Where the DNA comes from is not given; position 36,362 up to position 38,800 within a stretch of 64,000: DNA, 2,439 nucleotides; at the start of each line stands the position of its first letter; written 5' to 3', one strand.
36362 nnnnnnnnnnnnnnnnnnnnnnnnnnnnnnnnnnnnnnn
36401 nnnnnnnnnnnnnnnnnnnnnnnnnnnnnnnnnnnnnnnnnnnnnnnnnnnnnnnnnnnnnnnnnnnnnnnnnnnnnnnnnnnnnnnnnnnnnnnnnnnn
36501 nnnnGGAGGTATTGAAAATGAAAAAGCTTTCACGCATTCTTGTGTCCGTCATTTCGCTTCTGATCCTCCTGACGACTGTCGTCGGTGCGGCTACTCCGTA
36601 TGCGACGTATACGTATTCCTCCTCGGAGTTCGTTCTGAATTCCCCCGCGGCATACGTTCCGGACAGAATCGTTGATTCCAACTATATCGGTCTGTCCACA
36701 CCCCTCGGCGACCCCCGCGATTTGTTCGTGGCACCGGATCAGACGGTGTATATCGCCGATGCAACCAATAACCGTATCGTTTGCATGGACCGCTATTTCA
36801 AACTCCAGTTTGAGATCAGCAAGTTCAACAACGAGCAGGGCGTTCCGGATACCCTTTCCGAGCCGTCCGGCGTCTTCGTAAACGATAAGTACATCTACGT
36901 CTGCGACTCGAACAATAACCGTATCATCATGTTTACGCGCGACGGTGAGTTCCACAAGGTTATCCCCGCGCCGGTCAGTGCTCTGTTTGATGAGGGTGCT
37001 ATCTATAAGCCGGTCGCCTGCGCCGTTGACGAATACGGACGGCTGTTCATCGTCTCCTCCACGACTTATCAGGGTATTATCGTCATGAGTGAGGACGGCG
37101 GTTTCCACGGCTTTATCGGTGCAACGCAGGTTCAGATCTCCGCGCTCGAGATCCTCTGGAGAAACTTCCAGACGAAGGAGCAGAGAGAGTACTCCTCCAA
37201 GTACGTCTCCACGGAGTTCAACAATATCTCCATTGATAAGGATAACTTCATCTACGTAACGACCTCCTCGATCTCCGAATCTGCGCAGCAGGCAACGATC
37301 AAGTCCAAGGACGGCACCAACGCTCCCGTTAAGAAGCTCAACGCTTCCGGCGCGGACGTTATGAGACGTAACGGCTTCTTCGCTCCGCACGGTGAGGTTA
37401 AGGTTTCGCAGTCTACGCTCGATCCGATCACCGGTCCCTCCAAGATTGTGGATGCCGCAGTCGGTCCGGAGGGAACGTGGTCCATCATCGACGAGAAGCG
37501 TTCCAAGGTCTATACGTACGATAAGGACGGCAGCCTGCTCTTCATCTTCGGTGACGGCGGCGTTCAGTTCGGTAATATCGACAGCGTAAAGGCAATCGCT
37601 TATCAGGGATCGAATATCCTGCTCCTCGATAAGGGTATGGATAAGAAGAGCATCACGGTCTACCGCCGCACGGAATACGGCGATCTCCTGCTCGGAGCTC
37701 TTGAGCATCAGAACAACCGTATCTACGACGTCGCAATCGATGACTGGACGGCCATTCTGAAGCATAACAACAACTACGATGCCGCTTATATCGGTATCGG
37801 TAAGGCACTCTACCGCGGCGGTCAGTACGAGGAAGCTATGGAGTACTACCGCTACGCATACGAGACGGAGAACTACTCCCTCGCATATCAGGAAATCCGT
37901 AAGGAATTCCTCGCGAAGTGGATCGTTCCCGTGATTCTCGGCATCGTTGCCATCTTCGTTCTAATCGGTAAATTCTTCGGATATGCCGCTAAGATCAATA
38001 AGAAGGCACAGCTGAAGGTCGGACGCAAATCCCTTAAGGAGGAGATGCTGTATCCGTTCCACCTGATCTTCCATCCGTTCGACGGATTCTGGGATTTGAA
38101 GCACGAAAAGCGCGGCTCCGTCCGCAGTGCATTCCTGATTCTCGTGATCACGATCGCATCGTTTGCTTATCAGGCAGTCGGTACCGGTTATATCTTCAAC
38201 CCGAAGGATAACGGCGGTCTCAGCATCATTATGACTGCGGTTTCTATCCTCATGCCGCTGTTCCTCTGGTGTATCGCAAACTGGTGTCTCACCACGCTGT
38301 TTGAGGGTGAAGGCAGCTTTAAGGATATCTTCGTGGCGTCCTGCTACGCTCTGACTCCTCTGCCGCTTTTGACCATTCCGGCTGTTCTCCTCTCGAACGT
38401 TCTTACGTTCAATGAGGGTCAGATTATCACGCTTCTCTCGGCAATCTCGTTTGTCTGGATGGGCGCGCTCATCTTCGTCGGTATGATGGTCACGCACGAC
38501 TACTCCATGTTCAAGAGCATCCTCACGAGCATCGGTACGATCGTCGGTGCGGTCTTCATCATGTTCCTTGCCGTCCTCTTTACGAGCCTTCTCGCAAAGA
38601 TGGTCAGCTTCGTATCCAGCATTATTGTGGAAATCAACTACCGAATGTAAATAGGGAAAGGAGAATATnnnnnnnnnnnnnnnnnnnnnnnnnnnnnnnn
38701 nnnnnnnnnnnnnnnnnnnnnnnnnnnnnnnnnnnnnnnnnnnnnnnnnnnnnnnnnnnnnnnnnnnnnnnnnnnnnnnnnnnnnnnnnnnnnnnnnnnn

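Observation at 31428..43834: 12.4 kb glycan-uptake operon of unusual composition: giant CBM-bearing SBP, two permease pairs, NHL-TPR-Yip1 membrane protein, DUF5696-like exoprotein, no ATPase and no recognisable glycosidase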

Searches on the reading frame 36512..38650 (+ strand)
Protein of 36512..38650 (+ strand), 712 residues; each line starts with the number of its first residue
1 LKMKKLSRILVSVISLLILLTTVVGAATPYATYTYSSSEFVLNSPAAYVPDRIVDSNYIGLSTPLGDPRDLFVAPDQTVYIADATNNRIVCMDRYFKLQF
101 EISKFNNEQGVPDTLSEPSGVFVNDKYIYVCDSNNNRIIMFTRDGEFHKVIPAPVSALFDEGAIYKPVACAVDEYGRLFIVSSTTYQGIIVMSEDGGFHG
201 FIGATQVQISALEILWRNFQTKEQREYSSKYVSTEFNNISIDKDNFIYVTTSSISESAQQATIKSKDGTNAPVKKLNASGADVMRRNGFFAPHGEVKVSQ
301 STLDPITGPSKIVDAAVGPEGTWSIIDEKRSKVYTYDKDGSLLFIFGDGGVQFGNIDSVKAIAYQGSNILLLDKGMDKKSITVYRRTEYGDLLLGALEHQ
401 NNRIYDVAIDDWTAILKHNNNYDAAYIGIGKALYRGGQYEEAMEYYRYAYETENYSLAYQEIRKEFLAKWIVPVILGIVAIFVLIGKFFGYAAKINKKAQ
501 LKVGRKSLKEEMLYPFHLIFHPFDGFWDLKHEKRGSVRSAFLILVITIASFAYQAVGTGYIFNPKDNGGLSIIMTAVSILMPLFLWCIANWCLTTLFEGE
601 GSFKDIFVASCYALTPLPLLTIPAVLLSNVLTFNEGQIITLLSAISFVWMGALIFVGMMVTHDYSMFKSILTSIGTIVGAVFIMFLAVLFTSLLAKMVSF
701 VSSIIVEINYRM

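Call 3: search_protein_families(library=pfam, proteins=[window:36512-38650:+], max_evalue=0.01)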
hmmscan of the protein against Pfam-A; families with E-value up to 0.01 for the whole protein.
window:36512-38650:+ (712 aa): 7 families
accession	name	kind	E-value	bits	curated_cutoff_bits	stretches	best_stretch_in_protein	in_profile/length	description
PF04893.22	Yip1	-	4.7e-16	59.6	28.6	1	517-687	2-171/173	Yip1 domain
PF01436.27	NHL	-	4.7e-08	33.1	20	0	115-138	1-25/28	NHL repeat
PF13432.12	TPR_16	-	1.2e-05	26.1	32.7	1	396-451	4-59/65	Tetratricopeptide repeat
PF23500.1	DUF7133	-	0.001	18.9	27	0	160-187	22-49/385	Domain of unknown function (DUF7133)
PF07719.23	TPR_2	-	0.0013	19.1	27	1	425-451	3-29/34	Tetratricopeptide repeat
PF12791.13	RsgI_N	-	0.0013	19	25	0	130-150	6-26/40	Anti-sigma factor N-terminus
PF08450.18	SGL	-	0.0022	18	26.3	0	76-156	145-225/246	SMP-30/Gluconolactonase/LRE-like region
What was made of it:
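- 36518..38650 (+): NHL-TPR-Yip1 membrane protein, 710 aa from ATG 36518 (an in-frame TTG lies at 36512). Layout: signal peptide or anchor, NHL beta-propeller ectodomain, TPR, TM 471-489, invariant loop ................, then a 5-TM Yip1 domain. Pfam Yip1 59.6 bits, NHL 33 bits, TPR_16 (call 3).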

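Call 4: search_protein_families(library=ncbifam, proteins=[window:36512-38650:+], max_evalue=0.01)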
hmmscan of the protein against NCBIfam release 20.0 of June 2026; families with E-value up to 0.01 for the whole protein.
window:36512-38650:+ (712 aa): 3 families
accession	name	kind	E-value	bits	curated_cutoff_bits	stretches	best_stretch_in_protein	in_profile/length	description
NF035926.1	scyF_NHL_VPEP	equivalog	8.9e-09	35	350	1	77-154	211-286/376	scytonemin biosynthesis PEP-CTERM protein ScyF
NF033206.1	ScyE_fam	subfamily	0.0002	21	80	0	106-154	128-178/333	ScyD/ScyE family protein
NF047780.1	LIC12708_fam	subfamily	0.0003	19.8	150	0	117-154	58-95/391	LIC_12708 family protein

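Call 15: search_solved_structures(query=window:36512-38650:+, max_evalue=1)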
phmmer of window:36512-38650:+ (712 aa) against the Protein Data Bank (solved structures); distinct sequences matched with E-value up to 1: 74 (the best 60 are shown).
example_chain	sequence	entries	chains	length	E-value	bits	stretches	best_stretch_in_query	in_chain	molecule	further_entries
6d69_A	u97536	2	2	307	3.9e-14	55.1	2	68-204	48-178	NHL Repeat Region of D. melanogaster Thin | Thin, isoform D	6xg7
6qsd_A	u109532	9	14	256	9.6e-11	43.9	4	59-152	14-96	Pizza6S | Pizza6-S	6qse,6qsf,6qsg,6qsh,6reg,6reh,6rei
6f0t_A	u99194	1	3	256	1.1e-10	43.6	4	59-152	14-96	Pizza6-SFW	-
3wwa_A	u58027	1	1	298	4.6e-10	41.6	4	63-152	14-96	Pizza7H protein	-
6rej_A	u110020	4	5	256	8.2e-10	40.8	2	63-152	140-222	Pizza6-SH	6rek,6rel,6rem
8j72_A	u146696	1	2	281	1.3e-09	40.2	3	68-198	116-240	E3 ubiquitin-protein ligase TRIM71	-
9jur_A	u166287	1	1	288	1.3e-09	40.2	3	68-198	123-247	E3 ubiquitin-protein ligase TRIM71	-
7qrx_A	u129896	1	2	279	1.3e-09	40.2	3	68-199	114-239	E3 ubiquitin-protein ligase TRIM71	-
7zpw_A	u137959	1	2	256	1.7e-09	39.8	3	59-152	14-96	Pizza6-TSK-TSH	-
7zph_A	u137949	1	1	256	1.8e-09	39.7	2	63-152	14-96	Pizza6-TNK-RSH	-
7zqg_A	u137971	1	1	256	2e-09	39.5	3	60-152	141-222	Pizza6-KSH-TSH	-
8bu0_A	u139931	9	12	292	2.4e-09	39.3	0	425-454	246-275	Consensus tetratricopeptide repeat protein | Crystal structure of an 8-repeat consensus TPR superhelix with Zinc. | Monomer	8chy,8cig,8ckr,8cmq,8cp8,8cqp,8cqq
7zpz_A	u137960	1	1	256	2.5e-09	39.2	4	59-152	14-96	Pizza6-TSR-TSH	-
6ren_A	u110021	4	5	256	3.6e-09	38.7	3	63-144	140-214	3fPizza6-SH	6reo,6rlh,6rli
7zq2_A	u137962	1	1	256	4.6e-09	38.4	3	60-152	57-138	Pizza6-RSH-TSH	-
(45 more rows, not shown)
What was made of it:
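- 36518..38650 (+): PDB NHL propellers at E 4e-14 (call 15).
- On NHL-repeat beta-propeller: Pfam NHL 33.1 bits against a cut-off of 20 (call 3). phmmer hits to NHL propeller structures: Thin 4e-14, TRIM71, PknD sensor (call 15).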

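Call 25: find_homologous_proteins(query=window:36518-38650:+, max_evalue=0.00001)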
Query window:36518-38650:+ (710 aa): 3156 proteins with E <= 0.00001 among 8000 candidates; the best 120 are listed.
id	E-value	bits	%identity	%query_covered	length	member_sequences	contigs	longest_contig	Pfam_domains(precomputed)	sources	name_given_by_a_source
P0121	0.0e+0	1497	93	100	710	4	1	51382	PF04893.23,PF01436.28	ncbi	-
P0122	0.0e+0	1415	88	100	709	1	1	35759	PF04893.23,PF13432.13,PF01436.28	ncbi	-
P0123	0.0e+0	1410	87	100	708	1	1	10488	PF04893.23,PF01436.28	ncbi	-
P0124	0.0e+0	1307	80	100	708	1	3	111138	PF04893.23,PF13432.13,PF01436.28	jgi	-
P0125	0.0e+0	1304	80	100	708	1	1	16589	PF04893.23,PF13432.13,PF01436.28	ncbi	-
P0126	0.0e+0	1296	79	100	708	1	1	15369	PF04893.23,PF01436.28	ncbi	-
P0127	0.0e+0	1272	77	100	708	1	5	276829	PF04893.23,PF01436.28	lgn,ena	-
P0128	0.0e+0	1272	77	100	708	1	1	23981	PF04893.23,PF13432.13,PF01436.28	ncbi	-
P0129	0.0e+0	1270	77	100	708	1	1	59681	PF04893.23,PF01436.28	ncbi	-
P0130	0.0e+0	1270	77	100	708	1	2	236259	PF04893.23,PF01436.28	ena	-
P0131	0.0e+0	1267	77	100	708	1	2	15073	PF04893.23,PF01436.28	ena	-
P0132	0.0e+0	1261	77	100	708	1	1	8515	PF04893.23,PF01436.28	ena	-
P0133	0.0e+0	1260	77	100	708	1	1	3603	PF04893.23,PF01436.28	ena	-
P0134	0.0e+0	1258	77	100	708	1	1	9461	PF04893.23,PF01436.28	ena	-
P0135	0.0e+0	1258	77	100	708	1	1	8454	PF04893.23,PF13432.13,PF01436.28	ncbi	-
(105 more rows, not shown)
